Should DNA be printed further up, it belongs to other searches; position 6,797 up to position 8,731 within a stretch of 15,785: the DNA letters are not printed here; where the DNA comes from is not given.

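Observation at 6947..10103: Cytoplasmic TPR-histidine kinase plus sigma-54 receiver-EBP as a possible PspF replacement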

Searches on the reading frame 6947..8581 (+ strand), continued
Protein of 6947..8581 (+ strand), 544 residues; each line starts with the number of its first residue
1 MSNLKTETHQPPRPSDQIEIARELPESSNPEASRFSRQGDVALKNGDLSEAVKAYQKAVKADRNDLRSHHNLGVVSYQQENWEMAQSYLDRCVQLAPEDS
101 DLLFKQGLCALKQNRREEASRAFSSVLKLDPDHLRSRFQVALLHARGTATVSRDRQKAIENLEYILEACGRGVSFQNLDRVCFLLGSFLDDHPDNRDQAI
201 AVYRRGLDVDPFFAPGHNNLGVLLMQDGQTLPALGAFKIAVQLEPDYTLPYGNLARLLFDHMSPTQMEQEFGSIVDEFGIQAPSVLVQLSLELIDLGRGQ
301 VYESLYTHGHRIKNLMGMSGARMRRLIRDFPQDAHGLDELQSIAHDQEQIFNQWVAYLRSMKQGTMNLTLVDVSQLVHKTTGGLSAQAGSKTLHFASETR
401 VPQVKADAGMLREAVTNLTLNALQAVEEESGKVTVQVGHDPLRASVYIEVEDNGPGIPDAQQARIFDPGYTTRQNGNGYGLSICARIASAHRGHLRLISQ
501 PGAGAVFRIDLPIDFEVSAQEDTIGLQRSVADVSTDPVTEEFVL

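Call 40: find_related_loci(query=A2, collection=genome_contigs, flank=10000)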
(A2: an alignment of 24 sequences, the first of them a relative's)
Query A2 (544 aa) in genome_contigs; peptide patterns used: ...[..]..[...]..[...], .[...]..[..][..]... (x = any residue, [..] = any of these).
128 stretches matched a pattern; 105 encode a relative of the query (tblastn E <= 1e-3); the best 80 are kept; 80 distinct loci.
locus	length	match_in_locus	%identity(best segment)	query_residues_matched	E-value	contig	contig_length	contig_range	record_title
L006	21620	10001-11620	62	5-543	0e+0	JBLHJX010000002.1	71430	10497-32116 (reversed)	MAG: Candidatus Latescibacterota bacterium isolate 3300054698_44 Ga0535670_0000290, whole genome shotgun sequence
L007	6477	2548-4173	60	1-543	0e+0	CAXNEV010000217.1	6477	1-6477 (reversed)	MAG: Candidatus Latescibacterota bacterium isolate TH-08apr19-86 genome assembly, contig: TH-08apr19-C30691, whole genom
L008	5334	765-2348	62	12-543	0e+0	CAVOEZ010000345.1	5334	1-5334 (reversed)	MAG: Latescibacteria bacterium UBA2968 isolate CBN3_331.40 genome assembly, contig: Ga0302139_10007558, whole genome sho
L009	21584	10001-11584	62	12-543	0e+0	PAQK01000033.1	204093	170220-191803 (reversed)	MAG: Gemmatimonadetes bacterium isolate SP138 162104, whole genome shotgun sequence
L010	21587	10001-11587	61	14-543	0e+0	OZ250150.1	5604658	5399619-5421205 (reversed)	MAG: Candidatus Latescibacterota bacterium isolate 5c13c588-1760-4ea4-89ab-5ccd14670b69 genome assembly, chromosome: 1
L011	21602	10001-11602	59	8-543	0e+0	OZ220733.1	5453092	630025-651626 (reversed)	MAG: Candidatus Latescibacterota bacterium isolate cc6a1995-d657-4e87-88a0-a2308bb9e8e7 genome assembly, chromosome: 1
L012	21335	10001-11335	68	98-543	0e+0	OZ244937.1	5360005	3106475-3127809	MAG: Candidatus Latescibacterota bacterium isolate 1c493fcc-a489-4500-a9bd-4f4019e95c1e genome assembly, chromosome: 1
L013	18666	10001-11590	59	12-543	0e+0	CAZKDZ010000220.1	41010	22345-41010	MAG TPA_asm: uncultured bacterium isolate SRP338948_co1_137 genome assembly, contig: k141_4701, whole genome shotgun seq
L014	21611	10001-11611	59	6-543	0e+0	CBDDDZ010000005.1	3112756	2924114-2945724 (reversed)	MAG: Candidatus Latescibacterota bacterium isolate 2fef8444-24d4-470e-a0f0-8c307ac56c94 genome assembly, contig: contig_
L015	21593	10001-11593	60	12-543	0e+0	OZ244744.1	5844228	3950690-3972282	MAG: Candidatus Latescibacterota bacterium isolate aa5cf8e5-2ee9-4ccc-9d1f-80a1aaad70af genome assembly, chromosome: 1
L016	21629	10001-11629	59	2-543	0e+0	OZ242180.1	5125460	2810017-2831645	MAG: Candidatus Latescibacterota bacterium isolate 7123bf0d-be33-4206-a55c-e1281b3fc930 genome assembly, chromosome: 1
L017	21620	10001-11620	59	3-543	0e+0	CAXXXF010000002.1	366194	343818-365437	MAG: Candidatus Latescibacterota bacterium isolate cdc6522c-bbe9-4fa3-a52d-301d393956c9 genome assembly, contig: contig_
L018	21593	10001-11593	59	12-543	0e+0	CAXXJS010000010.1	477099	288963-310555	MAG: Candidatus Latescibacterota bacterium isolate d54d2296-71c2-45af-80d9-7212e301404d genome assembly, contig: contig_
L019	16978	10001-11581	58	16-543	0e+0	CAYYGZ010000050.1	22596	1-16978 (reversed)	MAG TPA_asm: uncultured bacterium isolate SRP308112_co1_409 genome assembly, contig: NODE_3417_length_22596_cov_5.512533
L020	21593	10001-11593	59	12-543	0e+0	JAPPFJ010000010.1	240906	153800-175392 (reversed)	MAG: Gemmatimonadota bacterium isolate RHO1_bin_28 NODE_64_length_240906_cov_42.681712, whole genome shotgun sequence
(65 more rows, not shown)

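Call 47: predict_structure(alignment_id=A2)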
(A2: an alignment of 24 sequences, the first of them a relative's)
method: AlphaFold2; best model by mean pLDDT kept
length: 544 residues; sequences in the alignment: 24
mean_pLDDT: 80.2   pTM: 0.62
mean pLDDT of the five models: 80.2, 80.1, 78.1, 77.9, 77.9
residues with pLDDT >= 90: 191; 70-90: 253; 50-70: 54; < 50: 46
segments of 3 or more residues with pLDDT < 50: 1-16, 515-544
pLDDT, mean of each block of 10 residues (from residue 1): 28 53 84 94 91 95 93 91 93 93 92 87 95 93 72 84 95 89 90 88 94 89 90 94 85 88 89 90 88 75 69 81 87 85 87 72 60 87 83 84 75 88 82 90 81 85 72 58 76 81 87 48 26 26 29
secondary structure, 60 per line:
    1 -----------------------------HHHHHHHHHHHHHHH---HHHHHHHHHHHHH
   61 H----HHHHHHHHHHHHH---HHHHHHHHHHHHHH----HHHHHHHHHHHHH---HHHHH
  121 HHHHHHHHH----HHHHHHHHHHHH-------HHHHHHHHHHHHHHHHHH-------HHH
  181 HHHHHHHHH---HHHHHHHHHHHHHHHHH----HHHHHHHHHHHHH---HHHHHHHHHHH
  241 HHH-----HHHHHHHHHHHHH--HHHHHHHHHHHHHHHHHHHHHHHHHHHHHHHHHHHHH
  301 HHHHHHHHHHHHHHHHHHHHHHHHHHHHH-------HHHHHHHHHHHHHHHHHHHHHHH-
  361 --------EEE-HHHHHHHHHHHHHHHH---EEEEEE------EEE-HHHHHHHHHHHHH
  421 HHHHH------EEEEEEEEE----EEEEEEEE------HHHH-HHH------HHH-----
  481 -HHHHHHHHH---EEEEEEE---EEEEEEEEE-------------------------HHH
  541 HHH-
elements in order: H30-44 H48-61 H66-78 H82-95 H100-112 H116-129 H134-145 H153-170 H178-189 H193-209 H214-226 H230-243 H249-261 H264-329 H337-359 E369-371 H373-388 E392-397 E404-406 H408-425 E432-440 E445-452 H459-462 H482-490 E494-500 E504-512 H538-543
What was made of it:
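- On Class I (HisKA-type) sensor histidine kinases: The AF2 model shows a helical hairpin at 264-359 (call 47).
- On TPR repeat proteins: The model has 13 helices at residues 30-261 (call 47).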

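Call 50: fold_search(model_id=the predicted structure, library=pdb)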
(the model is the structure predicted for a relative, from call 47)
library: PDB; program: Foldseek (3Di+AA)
matches with E <= 10: 1630; with E <= 0.001: 777
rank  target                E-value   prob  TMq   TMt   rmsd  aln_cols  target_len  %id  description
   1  9jfj_A                1.1e-12  1.00  0.28  0.62   8.1       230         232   26  Crystal structure of the cytoplasmic domain of ZraS in ADP-bound form (released 2025-03-26)
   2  8chy                  7.5e-12  1.00  0.37  0.69   9.2       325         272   21  Crystal structure of an 8-repeat consensus TPR superhelix with Zinc. (released 2024-02-21)
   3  9qhc_B                9.3e-12  1.00  0.38  0.70   6.9       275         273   22  Crystal structure of 8-repeat CTPR protein with eliminated coordination sites (released 2025-10-22)
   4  4jav_B                9.3e-12  1.00  0.26  0.56  10.7       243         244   24  Structural basis of a rationally rewired protein-protein interface (HK853wt and RR468mutant V13P, L14I, I17M and N21V) (released 2013-09-04)
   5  9jfj_B                1.0e-11  1.00  0.28  0.62  10.4       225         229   26  Crystal structure of the cytoplasmic domain of ZraS in ADP-bound form (released 2025-03-26)
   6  3dge_A                1.3e-11  1.00  0.27  0.58  10.9       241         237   24  Structure of a histidine kinase-response regulator complex reveals insights into Two-component signaling and a novel c (released 2009-07-07)
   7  9jfj_D                1.4e-11  1.00  0.27  0.59  10.2       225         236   26  Crystal structure of the cytoplasmic domain of ZraS in ADP-bound form (released 2025-03-26)
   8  9qhb                  1.7e-11  1.00  0.37  0.69   4.4       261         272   22  Crystal structure of 16-repeat CTPR protein with eliminated coordination sites (released 2025-10-22)
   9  9jfj_C                2.1e-11  1.00  0.28  0.63  10.4       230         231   27  Crystal structure of the cytoplasmic domain of ZraS in ADP-bound form (released 2025-03-26)
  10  6rgz_A                2.2e-11  1.00  0.27  0.59  11.1       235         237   22  Revisiting pH-gated conformational switch. Complex HK853-RR468 pH 6.5 (released 2020-02-19)
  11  6rgy_B                2.7e-11  1.00  0.27  0.59  11.1       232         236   23  Revisiting pH-gated conformational switch. Complex HK853-RR468 pH 7.5 (released 2020-02-19)
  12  2c2a                  2.8e-11  1.00  0.26  0.58  10.0       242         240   24  Structure of the entire cytoplasmic portion of a sensor histidine kinase protein (released 2005-11-21)
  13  5uht_A                3.1e-11  1.00  0.27  0.58  11.3       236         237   24  Structure of the Thermotoga maritima HK853-BeF3-RR468 complex at pH 5.0 (released 2017-12-27)
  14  5idj                  3.4e-11  1.00  0.27  0.56  10.4       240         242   26  Bifunctional histidine kinase CckA (domains DHp-CA) in complex with ADP/Mg2+ (released 2016-10-05)
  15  6rh0_B                3.7e-11  1.00  0.27  0.60  11.5       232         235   24  Revisiting pH-gated conformational switch. Complex HK853-RR468 pH 5.5 (released 2020-02-19)
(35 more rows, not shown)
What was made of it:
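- On TPR repeat proteins: Foldseek matches consensus TPR and OGT TPR (call 50).
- Checked: Foldseek matches the C-terminal half to ZraS and HK853 DHp-CA, and the N-terminal half to consensus and OGT TPR superhelices (call 50).
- The model also matches the OGT TPR structure (call 50).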
